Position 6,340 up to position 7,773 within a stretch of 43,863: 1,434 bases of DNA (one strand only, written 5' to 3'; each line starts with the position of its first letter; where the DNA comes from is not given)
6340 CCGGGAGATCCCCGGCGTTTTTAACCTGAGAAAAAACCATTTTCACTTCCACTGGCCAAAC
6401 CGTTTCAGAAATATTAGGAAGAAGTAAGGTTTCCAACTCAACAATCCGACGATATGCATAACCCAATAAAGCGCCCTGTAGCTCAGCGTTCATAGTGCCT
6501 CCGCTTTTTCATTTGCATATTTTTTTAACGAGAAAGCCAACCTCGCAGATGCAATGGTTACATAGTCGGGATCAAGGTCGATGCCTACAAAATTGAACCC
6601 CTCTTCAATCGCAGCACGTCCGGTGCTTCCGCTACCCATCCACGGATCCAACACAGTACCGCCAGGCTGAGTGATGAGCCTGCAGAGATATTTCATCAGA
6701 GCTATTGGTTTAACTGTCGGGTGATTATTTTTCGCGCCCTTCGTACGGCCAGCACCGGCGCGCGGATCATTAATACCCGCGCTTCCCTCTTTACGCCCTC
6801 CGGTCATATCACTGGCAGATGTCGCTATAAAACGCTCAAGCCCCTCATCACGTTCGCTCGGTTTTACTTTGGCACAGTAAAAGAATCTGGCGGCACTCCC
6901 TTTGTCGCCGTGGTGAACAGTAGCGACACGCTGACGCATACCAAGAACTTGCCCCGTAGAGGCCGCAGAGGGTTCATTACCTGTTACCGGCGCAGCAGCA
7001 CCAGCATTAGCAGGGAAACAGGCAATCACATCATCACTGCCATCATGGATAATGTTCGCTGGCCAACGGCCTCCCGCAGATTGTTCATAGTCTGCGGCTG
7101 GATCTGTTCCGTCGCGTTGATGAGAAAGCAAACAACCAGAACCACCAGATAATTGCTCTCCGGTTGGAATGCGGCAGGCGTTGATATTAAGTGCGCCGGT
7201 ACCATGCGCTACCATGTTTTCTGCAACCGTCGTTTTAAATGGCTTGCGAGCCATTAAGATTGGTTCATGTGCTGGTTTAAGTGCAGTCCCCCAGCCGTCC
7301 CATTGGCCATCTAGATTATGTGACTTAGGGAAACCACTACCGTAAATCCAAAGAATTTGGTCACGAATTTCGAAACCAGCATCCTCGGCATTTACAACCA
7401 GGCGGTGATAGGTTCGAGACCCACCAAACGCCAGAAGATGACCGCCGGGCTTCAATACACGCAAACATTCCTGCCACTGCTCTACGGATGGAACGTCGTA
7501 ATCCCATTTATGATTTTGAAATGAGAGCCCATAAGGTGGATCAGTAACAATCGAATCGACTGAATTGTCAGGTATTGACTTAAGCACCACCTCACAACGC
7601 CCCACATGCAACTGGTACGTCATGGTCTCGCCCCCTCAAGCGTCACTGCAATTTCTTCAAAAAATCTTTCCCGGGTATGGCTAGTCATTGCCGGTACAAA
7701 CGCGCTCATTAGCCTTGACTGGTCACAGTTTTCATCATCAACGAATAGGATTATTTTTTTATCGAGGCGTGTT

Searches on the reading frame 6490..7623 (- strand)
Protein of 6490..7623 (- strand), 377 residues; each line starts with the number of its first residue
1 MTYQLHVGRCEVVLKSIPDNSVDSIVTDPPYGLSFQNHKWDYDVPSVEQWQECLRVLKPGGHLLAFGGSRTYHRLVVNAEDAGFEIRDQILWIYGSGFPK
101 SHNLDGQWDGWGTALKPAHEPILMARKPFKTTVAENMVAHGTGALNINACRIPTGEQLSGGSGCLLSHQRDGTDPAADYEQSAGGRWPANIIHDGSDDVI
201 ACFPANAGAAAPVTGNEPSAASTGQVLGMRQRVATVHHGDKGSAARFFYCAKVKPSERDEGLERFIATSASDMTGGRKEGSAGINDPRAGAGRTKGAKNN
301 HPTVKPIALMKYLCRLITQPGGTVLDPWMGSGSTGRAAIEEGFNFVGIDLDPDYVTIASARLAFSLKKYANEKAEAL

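Call 82: search_protein_families(library=pfam, proteins=[window:6490-7623:-], max_evalue=0.001)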
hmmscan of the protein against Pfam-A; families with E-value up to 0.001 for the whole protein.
window:6490-7623:- (377 aa): 2 families
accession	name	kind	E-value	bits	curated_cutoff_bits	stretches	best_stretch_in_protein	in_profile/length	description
PF01555.25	N6_N4_Mtase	-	1.5e-33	117.1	26.7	1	22-358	1-219/221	DNA methylase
PF01170.24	UPF0020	-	0.00024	21.3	22.3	0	18-39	116-139/197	RMKL-like, methyltransferase domain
